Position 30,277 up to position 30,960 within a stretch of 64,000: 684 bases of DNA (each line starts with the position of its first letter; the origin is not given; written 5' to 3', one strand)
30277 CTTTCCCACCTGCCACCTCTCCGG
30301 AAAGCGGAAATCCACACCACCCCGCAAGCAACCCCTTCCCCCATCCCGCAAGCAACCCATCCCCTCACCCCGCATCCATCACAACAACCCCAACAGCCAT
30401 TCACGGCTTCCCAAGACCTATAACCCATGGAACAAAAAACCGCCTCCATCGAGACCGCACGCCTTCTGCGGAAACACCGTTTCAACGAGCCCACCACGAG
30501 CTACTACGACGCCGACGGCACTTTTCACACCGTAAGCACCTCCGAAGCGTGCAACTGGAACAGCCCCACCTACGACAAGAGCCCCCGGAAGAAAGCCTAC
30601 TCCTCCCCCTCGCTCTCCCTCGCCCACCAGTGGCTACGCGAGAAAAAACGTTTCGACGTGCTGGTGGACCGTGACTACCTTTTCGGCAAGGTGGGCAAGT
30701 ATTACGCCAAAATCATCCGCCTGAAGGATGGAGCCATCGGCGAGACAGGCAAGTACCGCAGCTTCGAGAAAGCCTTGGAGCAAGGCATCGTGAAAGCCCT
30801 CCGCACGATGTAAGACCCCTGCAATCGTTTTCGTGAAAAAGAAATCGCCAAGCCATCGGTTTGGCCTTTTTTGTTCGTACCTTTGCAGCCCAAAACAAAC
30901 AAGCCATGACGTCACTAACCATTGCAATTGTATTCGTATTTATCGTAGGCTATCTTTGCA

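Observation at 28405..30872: Compact ABC-ATPase + DUF4435/Toprim pair with a tightly coupled third small gene: a PARIS/AbiL/OLD-like candidate defence operon of unusual architecture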

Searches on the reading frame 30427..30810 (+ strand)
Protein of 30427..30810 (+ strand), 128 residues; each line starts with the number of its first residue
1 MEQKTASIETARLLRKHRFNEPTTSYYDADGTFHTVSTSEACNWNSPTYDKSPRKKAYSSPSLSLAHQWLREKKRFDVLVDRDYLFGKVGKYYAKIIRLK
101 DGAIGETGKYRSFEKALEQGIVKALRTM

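Call 6: search_protein_families(library=pfam, proteins=[window:30427-30810:+], max_evalue=1)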
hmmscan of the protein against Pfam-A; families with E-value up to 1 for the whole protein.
window:30427-30810:+ (128 aa): 2 families
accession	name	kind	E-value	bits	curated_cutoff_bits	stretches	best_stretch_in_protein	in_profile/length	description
PF07631.16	PSD4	-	0.18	12.7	23.3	1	7-86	39-117/128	Protein of unknown function (DUF1592)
PF22223.1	ATR1_N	-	0.18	12.1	27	0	78-93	34-49/50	ATR1 N-terminal domain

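Call 7: search_protein_families(library=padloc, proteins=[window:30427-30810:+], max_evalue=1)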
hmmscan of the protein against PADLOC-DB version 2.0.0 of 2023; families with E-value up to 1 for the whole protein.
window:30427-30810:+ (128 aa): 0 families

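Call 8: search_protein_families(library=ncbifam, proteins=[window:30427-30810:+], max_evalue=1)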
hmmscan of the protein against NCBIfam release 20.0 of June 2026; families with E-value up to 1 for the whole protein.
window:30427-30810:+ (128 aa): 0 families

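Call 13: find_homologous_proteins(query=window:30427-30810:+, max_evalue=0.01)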
Query window:30427-30810:+ (128 aa): 29 proteins with E <= 0.01 among 35 candidates.
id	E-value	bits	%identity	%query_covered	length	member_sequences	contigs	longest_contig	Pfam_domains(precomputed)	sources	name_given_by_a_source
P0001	3.3e-77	274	98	100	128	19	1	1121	-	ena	-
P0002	3.8e-61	223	79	100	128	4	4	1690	-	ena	-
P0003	2.3e-60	220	80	100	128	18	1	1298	-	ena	-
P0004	3.0e-58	213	78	98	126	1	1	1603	-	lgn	-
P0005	3.4e-58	213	78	98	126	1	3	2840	-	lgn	-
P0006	1.3e-53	198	73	100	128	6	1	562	-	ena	-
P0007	1.2e-51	192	69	99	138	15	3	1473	-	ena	-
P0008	1.9e-50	188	67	99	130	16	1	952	-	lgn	-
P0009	1.7e-47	179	67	98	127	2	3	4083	-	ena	-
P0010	2.1e-47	178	66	98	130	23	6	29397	-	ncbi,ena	-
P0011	2.9e-47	178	66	98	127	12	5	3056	-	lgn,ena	-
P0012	4.5e-47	177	65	98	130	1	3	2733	-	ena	-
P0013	8.1e-47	176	65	99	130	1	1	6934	-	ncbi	-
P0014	9.4e-47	176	63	98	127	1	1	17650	-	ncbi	-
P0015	1.1e-46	176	65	99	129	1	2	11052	-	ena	-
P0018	2.9e-46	175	63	98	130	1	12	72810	-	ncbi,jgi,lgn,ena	jgi:hypothetical protein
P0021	6.7e-45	170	61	100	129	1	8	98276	-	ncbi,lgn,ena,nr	ncbi:MAG: hypothetical protein J5637_08750 [Prevotella sp.]|nr:hypothetical protein [Prevotella sp.]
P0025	5.1e-43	164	57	99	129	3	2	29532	-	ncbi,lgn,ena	-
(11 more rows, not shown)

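Call 14: find_encoding_contigs(protein=window:30427-30810:+, flank=10000, max_places=10)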
Protein window:30427-30810:+ (128 aa): 19 contigs read that carry it; 10 places shown.
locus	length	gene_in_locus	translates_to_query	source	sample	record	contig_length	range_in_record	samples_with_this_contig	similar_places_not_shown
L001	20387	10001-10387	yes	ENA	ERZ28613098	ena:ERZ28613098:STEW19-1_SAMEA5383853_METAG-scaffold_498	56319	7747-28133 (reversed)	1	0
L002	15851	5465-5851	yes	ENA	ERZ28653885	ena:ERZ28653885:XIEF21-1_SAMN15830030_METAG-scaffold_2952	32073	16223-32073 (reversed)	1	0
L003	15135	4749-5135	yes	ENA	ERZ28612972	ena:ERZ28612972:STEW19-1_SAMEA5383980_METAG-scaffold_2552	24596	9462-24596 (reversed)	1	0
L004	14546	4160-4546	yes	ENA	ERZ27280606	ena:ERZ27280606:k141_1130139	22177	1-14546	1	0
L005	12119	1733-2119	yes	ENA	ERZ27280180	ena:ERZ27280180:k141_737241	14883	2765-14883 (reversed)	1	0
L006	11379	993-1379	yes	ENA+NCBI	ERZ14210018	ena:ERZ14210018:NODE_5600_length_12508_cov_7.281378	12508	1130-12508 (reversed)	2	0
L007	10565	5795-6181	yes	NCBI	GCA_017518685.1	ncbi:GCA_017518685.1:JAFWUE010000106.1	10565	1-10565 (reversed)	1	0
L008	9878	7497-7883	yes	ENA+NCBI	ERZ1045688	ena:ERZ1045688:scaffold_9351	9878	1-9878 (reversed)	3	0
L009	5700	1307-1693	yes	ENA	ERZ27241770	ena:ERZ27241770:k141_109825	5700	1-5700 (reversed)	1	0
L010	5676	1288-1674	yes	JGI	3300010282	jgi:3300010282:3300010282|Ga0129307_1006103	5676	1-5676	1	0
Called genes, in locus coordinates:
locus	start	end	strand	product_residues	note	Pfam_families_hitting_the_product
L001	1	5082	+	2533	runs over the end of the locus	PF00041:fn3 (weak), PF16318:DUF4957, PF12708:Pect-lyase_RHGA_epim (weak), PF16318:DUF4957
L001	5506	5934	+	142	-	-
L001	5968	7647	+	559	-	-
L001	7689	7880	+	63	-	-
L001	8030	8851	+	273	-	PF00005:ABC_tran (faint), PF02463:SMC_N (weak), PF13304:AAA_21, PF13175:AAA_15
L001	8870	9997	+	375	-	PF14491:DUF4435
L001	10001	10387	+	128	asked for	-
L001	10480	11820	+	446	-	PF03600:CitMHS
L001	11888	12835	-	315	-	PF00291:PALP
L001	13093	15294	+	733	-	PF03030:H_PPase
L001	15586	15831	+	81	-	-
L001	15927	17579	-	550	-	PF04616:Glyco_hydro_43, PF17851:GH43_C2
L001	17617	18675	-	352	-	-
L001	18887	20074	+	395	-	PF13173:AAA_14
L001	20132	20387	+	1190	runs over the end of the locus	PF01855:POR_N, PF17147:PFOR_II, PF01558:POR, PF10371:EKR, PF00037:Fer4 (weak), PF12837:Fer4_6 (weak), PF12838:Fer4_7, PF02775:TPP_enzyme_C, +3 more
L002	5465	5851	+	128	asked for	-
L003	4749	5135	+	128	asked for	-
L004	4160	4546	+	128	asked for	-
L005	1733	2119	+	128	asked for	-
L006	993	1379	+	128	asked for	-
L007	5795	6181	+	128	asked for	-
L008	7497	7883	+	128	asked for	-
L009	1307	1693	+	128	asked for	-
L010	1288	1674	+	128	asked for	-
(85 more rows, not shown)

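Call 15: find_encoding_contigs(protein=P0021, flank=8000, max_places=3)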
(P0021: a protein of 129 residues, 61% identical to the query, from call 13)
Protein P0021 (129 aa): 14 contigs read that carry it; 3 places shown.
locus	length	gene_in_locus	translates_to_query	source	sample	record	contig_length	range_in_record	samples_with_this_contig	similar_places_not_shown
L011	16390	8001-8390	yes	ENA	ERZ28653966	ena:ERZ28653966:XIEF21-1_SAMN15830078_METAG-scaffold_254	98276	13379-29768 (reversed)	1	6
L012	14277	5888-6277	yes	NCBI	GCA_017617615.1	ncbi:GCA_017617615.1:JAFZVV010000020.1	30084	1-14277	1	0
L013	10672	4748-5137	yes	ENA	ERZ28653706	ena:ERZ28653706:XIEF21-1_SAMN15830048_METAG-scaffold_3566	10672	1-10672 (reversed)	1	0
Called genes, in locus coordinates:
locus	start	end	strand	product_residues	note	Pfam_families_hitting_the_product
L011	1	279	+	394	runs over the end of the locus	PF01420:Methylase_S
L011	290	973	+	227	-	-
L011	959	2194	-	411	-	PF14294:DUF4372, PF01609:DDE_Tnp_1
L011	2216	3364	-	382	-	-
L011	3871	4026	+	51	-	-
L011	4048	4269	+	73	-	-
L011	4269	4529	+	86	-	-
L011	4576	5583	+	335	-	PF11288:DUF3089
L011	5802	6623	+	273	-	PF02463:SMC_N, PF00005:ABC_tran (faint), PF13304:AAA_21, PF13175:AAA_15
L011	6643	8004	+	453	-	PF14491:DUF4435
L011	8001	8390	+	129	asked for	-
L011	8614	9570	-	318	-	PF20511:PMI_typeI_cat, PF07883:Cupin_2 (faint), PF05899:Cupin_3 (faint), PF21621:MPI_cupin_dom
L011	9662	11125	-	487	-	PF02386:TrkH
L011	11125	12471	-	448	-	PF02254:TrkA_N, PF02080:TrkA_C (weak), PF02254:TrkA_N, PF02080:TrkA_C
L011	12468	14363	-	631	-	PF13292:DXP_synthase_N, PF00676:E1_dh (faint), PF02779:Transket_pyr, PF02780:Transketolase_C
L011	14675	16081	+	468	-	PF03051:Peptidase_C1_2, PF00112:Peptidase_C1 (faint)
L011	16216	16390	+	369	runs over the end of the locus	PF00155:Aminotran_1_2 (weak), PF01041:DegT_DnrJ_EryC1, PF01212:Beta_elim_lyase (faint), PF01053:Cys_Met_Meta_PP (faint)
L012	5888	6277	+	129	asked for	-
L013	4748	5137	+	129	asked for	-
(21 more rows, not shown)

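Call 16: find_encoding_contigs(protein=P0025, flank=8000, max_places=3)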
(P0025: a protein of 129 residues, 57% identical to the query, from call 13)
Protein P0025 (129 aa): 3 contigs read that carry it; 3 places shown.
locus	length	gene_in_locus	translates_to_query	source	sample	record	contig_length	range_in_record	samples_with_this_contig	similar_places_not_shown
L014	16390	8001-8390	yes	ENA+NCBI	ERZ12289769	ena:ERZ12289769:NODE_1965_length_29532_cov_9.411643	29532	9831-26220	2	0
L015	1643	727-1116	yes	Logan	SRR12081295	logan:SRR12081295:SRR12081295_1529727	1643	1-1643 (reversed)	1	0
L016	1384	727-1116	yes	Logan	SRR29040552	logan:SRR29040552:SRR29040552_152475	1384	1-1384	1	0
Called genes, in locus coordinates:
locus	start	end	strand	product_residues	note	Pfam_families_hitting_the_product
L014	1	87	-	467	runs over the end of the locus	PF03051:Peptidase_C1_2, PF00112:Peptidase_C1 (faint)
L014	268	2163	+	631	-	PF13292:DXP_synthase_N, PF00676:E1_dh (faint), PF02779:Transket_pyr, PF02780:Transketolase_C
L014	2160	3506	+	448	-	PF02254:TrkA_N, PF13241:NAD_binding_7 (faint), PF02080:TrkA_C (weak), PF02254:TrkA_N, PF02080:TrkA_C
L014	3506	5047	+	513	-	PF02386:TrkH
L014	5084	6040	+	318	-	PF20511:PMI_typeI_cat, PF07883:Cupin_2 (faint), PF21621:MPI_cupin_dom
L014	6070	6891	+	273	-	PF00005:ABC_tran (faint), PF02463:SMC_N (weak), PF13175:AAA_15, PF13304:AAA_21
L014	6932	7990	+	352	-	PF14491:DUF4435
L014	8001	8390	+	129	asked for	-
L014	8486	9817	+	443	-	PF03600:CitMHS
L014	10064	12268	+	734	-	PF03030:H_PPase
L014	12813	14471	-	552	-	PF04616:Glyco_hydro_43, PF17851:GH43_C2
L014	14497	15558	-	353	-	-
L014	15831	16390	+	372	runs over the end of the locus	PF13173:AAA_14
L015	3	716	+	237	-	?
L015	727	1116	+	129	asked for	-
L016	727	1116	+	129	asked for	-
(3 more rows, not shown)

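Call 17: find_encoding_contigs(protein=P0018, flank=8000, max_places=3)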
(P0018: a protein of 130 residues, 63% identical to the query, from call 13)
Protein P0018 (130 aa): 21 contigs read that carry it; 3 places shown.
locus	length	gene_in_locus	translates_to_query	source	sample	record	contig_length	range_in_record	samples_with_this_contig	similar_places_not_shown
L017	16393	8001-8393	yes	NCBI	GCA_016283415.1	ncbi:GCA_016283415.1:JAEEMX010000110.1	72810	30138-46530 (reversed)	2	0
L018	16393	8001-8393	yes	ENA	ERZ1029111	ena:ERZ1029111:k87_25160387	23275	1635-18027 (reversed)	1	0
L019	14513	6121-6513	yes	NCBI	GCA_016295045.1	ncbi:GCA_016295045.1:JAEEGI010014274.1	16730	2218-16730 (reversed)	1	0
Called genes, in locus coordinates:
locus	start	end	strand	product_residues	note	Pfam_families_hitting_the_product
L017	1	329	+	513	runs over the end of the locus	PF02386:TrkH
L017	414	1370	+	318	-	PF20511:PMI_typeI_cat, PF07883:Cupin_2 (faint), PF21621:MPI_cupin_dom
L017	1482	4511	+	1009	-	PF01565:FAD_binding_4, PF02913:FAD-oxidase_C, PF13183:Fer4_8 (weak), PF02754:CCG (faint)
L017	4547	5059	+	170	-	PF14059:DUF4251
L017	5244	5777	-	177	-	-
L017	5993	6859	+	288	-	PF00005:ABC_tran (faint), PF02463:SMC_N (weak), PF13175:AAA_15, PF13304:AAA_21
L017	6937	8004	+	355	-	PF14491:DUF4435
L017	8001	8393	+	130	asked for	-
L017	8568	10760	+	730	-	PF03030:H_PPase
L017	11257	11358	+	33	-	-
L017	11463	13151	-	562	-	PF04616:Glyco_hydro_43, PF17851:GH43_C2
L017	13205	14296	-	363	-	-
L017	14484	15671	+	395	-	PF13173:AAA_14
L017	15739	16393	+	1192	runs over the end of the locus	PF01855:POR_N, PF17147:PFOR_II, PF01558:POR, PF10371:EKR, PF12837:Fer4_6 (weak), PF12838:Fer4_7, PF13183:Fer4_8 (weak), PF02775:TPP_enzyme_C, +3 more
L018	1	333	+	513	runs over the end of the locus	PF02386:TrkH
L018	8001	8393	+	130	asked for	-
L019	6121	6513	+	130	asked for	-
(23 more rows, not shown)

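Call 25: predict_structure(alignment_id=A1)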
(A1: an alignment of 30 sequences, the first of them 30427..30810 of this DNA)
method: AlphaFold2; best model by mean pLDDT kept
length: 128 residues; sequences in the alignment: 30
mean_pLDDT: 93.2   pTM: 0.84
mean pLDDT of the five models: 93.2, 93.1, 92.3, 92.0, 91.8
residues with pLDDT >= 90: 116; 70-90: 10; 50-70: 1; < 50: 1
segments of 3 or more residues with pLDDT < 50: none
pLDDT, mean of each block of 10 residues (from residue 1): 83 96 95 93 93 94 96 96 85 96 95 95 95
secondary structure, 60 per line:
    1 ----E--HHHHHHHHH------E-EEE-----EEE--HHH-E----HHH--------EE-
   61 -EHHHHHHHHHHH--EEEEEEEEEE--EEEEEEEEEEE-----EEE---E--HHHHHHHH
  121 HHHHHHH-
elements in order: H8-16 E25-27 E33-35 H63-73 E76-85 E88-98 E104-106 H113-127

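Call 29: search_protein_representatives(alignment_id=A1)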
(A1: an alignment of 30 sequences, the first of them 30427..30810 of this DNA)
Query: 30 sequences, 128 profile positions. Proteins with E-value up to 0.001 (for the whole library): 1544; up to 1e-10: 29; up to 1e-30: 1. The best 150 are listed.
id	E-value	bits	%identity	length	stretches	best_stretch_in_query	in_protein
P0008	1.6e-62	225.4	-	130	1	2-128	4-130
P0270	6.4e-27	110.3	-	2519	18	21-74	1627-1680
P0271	1.2e-26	109.4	-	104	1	2-74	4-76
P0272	4.5e-26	107.6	-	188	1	3-125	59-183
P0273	6.4e-24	100.6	-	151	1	4-126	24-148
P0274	4.4e-21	91.4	-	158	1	4-114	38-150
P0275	3.1e-19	85.4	-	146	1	3-103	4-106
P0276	2.4e-17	79.3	-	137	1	9-126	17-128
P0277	8.7e-17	77.5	-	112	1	85-128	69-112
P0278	9.3e-15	71.0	-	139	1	3-126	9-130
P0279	1.1e-14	70.7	-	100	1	51-126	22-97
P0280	5.1e-14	68.6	-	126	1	2-126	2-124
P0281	6.6e-14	68.2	-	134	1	60-128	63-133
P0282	8.2e-14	67.9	-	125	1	2-127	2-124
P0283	1.3e-12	64.0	-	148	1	5-126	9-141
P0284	2.8e-12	63.0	-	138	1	3-127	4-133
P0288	1.4e-11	60.7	-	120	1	2-128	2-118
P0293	5.7e-11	58.7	-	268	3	2-112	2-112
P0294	5.8e-11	58.7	-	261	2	4-90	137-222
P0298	1.1e-10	57.8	-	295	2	3-122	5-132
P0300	1.3e-10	57.5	-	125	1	5-127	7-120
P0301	2.0e-10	57.0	-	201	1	3-127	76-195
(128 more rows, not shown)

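Call 30: fold_search(model_id=the predicted structure, library=pdb)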
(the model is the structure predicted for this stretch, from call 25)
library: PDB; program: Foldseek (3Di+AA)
matches with E <= 10: 869; with E <= 0.001: 0
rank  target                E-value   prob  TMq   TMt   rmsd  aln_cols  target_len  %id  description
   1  9r2r_B                5.5e-02  0.07  0.12  0.12  15.8       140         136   15  De novo designed M7 protein fold (released 2025-05-14)
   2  4v67_AX               6.2e-02  0.54  0.32  0.13  16.8       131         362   14  Crystal structure of a translation termination complex formed with release factor RF2. (released 2014-07-09)
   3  7v6c_B                6.9e-02  0.54  0.34  0.19  14.8       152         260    9  Structure of the Dicer-2-R2D2 heterodimer bound to small RNA duplex (released 2022-03-23)
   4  4wyq_B                7.8e-02  0.94  0.35  0.52   4.1        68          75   16  Crystal structure of the Dicer-TRBP interface (released 2014-12-17)
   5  2l3j_MODEL_1_A        8.3e-02  0.97  0.33  0.20   4.1        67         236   19  The solution structure of the ADAR2 dsRBM-RNA complex reveals a sequence-specific read out of the minor groove (released 2010-10-27)
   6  2l2m_MODEL_1_A        1.1e-01  0.99  0.36  0.60   4.0        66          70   12  Solution structure of the second dsRBD of HYL1 (released 2010-09-29)
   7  5u9f_Z                1.1e-01  0.35  0.32  0.13  17.5       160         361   11  3.2 A cryo-EM ArfA-RF2 ribosome rescue complex (Structure II) (released 2017-03-22)
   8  2b7v_MODEL_1_A        1.1e-01  0.91  0.32  0.51   4.4        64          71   20  Structure of ADAR2 dsRBM2 (released 2006-03-14)
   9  5h5u_4                1.3e-01  0.54  0.34  0.14  17.5       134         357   13  Mechanistic insights into the alternative translation termination by ArfA and RF2 (released 2017-01-25)
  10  2nug_A                1.4e-01  0.84  0.30  0.20   4.6        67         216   12  Crystal structure of RNase III from Aquifex aeolicus complexed with ds-RNA at 1.7-Angstrom Resolution (released 2007-11-20)
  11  7zpk_C                1.5e-01  0.90  0.35  0.21   4.0        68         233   16  Mammalian Dicer in the "pre-dicing state" with pre-miR-15a substrate and TARBP2 subunit (released 2022-11-16)
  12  2nug_B                1.5e-01  0.54  0.27  0.18   5.3        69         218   14  Crystal structure of RNase III from Aquifex aeolicus complexed with ds-RNA at 1.7-Angstrom Resolution (released 2007-11-20)
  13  6zbk_B                1.6e-01  0.80  0.32  0.38   5.5        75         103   15  Crystal structure of the human complex between RPAP3 and TRBP (released 2021-06-30)
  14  6htu_A                1.7e-01  0.51  0.28  0.38   5.3        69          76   10  Structure of hStau1 dsRBD3-4 in complex with ARF1 RNA (released 2018-11-21)
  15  1rc7_A                1.8e-01  0.51  0.27  0.18   5.2        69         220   14  Crystal structure of RNase III Mutant E110K from Aquifex Aeolicus complexed with ds-RNA at 2.15 Angstrom Resolution (released 2004-03-30)
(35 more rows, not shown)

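Call 36: search_protein_families(library=phrogs, proteins=[window:30427-30810:+, P0272, P0273, P0274, P0276, P0278, P0280, P0284, P0288, P0300], max_evalue=0.01)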
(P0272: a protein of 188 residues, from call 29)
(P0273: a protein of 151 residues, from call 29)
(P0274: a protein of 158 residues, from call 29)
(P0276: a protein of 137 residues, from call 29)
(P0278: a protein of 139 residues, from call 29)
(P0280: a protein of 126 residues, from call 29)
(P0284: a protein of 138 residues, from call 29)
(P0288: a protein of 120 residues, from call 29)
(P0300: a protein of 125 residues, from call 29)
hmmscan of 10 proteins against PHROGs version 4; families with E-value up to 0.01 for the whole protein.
window:30427-30810:+ (128 aa): 1 family
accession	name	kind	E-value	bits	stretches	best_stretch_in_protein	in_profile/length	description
phrog_12005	-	unknown function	2.2e-07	32.3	1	7-126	6-128/137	-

P0272 (188 aa): 0 families

P0273 (151 aa): 0 families

P0274 (158 aa): 0 families

P0276 (137 aa): 1 family
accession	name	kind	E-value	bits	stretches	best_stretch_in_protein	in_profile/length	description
phrog_12005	-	unknown function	0.0081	17.6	0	23-129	14-129/137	-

P0278 (139 aa): 1 family
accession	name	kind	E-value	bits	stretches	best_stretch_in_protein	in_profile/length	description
phrog_12005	-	unknown function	7.9e-18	66.2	1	9-130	2-128/137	-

P0280 (126 aa): 2 families
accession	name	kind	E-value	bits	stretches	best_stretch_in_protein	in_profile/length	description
phrog_12005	-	unknown function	6.6e-15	56.7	1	5-123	4-127/137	-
phrog_25117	-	unknown function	0.0012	19.9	1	6-115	11-126/142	-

P0284 (138 aa): 2 families
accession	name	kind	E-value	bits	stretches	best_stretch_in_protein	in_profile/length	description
phrog_12005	-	unknown function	7.3e-17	63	1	3-137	1-133/137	-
phrog_25117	-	unknown function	1.8e-06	29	1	6-105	6-114/142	-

P0288 (120 aa): 1 family
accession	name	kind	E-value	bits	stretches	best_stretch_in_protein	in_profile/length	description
phrog_12005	-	unknown function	3.1e-17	64.2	1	4-118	3-130/137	-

P0300 (125 aa): 1 family
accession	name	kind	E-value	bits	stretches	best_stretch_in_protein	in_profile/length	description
phrog_12005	-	unknown function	9.5e-15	56.2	1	7-121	4-130/137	-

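Call 37: search_protein_families(library=pfam, proteins=[P0272, P0273, P0274, P0276, P0278, P0280, P0293, P0294, P0298, P0301], max_evalue=0.01)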
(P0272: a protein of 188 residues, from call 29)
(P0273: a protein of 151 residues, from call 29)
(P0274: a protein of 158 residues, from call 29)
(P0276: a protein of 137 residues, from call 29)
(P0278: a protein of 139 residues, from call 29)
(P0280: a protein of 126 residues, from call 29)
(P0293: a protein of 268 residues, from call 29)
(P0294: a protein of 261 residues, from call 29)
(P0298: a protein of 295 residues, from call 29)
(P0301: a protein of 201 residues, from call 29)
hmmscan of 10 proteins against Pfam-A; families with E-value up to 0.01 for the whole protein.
P0272 (188 aa): 0 families

P0273 (151 aa): 0 families

P0274 (158 aa): 0 families

P0276 (137 aa): 0 families

P0278 (139 aa): 0 families

P0280 (126 aa): 0 families

P0293 (268 aa): 0 families

P0294 (261 aa): 0 families

P0298 (295 aa): 0 families

P0301 (201 aa): 0 families

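Call 38: fold_search(model_id=the predicted structure, library=viral)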
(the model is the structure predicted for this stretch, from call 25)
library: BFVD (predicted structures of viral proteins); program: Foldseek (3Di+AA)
matches with E <= 10: 1264; with E <= 0.001: 3
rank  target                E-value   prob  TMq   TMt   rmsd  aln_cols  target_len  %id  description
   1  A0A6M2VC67            4.5e-08  1.00  0.78  0.70   3.4       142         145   16  (no name in the UniProt tables at hand)
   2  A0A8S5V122            1.6e-07  1.00  0.75  0.50   4.4       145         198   19  Uncharacterized protein [Siphoviridae sp. ct3r22]
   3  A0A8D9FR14            1.3e-06  1.00  0.70  0.51   3.6       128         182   20  Uncharacterized protein [uncultured marine phage]
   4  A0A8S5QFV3            8.5e-03  1.00  0.41  0.42   3.5        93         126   15  Uncharacterized protein [Myoviridae sp. ctn8H20]
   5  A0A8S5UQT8            2.5e-02  1.00  0.45  0.61   1.9        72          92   19  Uncharacterized protein [Podoviridae sp. ctQyH19]
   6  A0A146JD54            3.3e-02  0.72  0.26  0.25   5.0        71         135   20  (no name in the UniProt tables at hand)
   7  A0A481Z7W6            3.6e-02  1.00  0.38  0.18   3.4        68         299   18  Double-stranded RNA binding motif-containing protein [Pithovirus LCPAC304]
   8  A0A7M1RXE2            3.6e-02  0.99  0.42  0.40   5.1        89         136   26  Uncharacterized protein [uncultured phage cr130_1]
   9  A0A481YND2            3.8e-02  1.00  0.36  0.23   3.9        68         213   13  Double-stranded RNA binding motif-containing protein [Pithovirus LCDPAC01]
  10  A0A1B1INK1            8.2e-02  0.97  0.33  0.54   3.4        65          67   22  (no name in the UniProt tables at hand)
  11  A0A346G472            8.2e-02  0.85  0.32  0.20   4.5        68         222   10  (no name in the UniProt tables at hand)
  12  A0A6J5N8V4            8.2e-02  0.72  0.29  0.22   5.0        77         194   14  Uncharacterized protein [uncultured Caudovirales phage]
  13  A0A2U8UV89            8.2e-02  0.30  0.29  0.16  12.9       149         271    6  Non structural protein 3 (Fragment) [Rotavirus C]
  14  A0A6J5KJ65            9.3e-02  0.25  0.25  0.17  11.4       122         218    9  Essential recombination function protein [uncultured Caudovirales phage]
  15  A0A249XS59            9.8e-02  0.98  0.33  0.34   2.8        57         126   12  RF-1 peptide chain release factor [Mycobacterium phage Phabba]
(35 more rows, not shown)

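Call 39: search_dna_similar(query=window:30427-30810:+, collection=phages, mode=protein, max_evalue=0.01, max_rows=30)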
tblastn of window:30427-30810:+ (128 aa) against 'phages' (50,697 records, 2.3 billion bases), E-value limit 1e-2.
Records with a match: 6; places in all: 6; records where one place covers at least 80% of the query: 6.
Best place of each record, by identity: <60% 6.
By first word of the organism name: Caudoviricetes 2; uncultured 2; Kolpuevirus 1; Bacteriophage 1.
By host as written in the record: Bacteroides cellulosilyticus 3; - 3.
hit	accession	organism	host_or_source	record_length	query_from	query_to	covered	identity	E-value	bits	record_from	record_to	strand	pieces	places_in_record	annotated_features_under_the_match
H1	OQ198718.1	Kolpuevirus sp. 'frurule'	Bacteroides cellulosilyticus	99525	1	126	98%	29.1%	2e-6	50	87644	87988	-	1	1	hypothetical protein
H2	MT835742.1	Bacteriophage sp.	human fecal samples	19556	1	128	100%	28.0%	9e-6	49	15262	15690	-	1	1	record has no annotation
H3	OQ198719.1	Caudoviricetes sp. 'Rudgehvirus jaberico'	Bacteroides cellulosilyticus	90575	6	125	94%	28.8%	1e-5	49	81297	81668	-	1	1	hypothetical protein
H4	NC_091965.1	Caudoviricetes sp. 'Rudgehvirus jaberico'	Bacteroides cellulosilyticus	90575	6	125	94%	28.8%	1e-5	49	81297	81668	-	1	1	hypothetical protein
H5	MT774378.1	uncultured phage cr106_1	human feces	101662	1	126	98%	27.1%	3e-6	50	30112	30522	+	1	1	hypothetical protein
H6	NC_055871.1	uncultured phage cr106_1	human feces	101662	1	126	98%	27.1%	3e-6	50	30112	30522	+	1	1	hypothetical protein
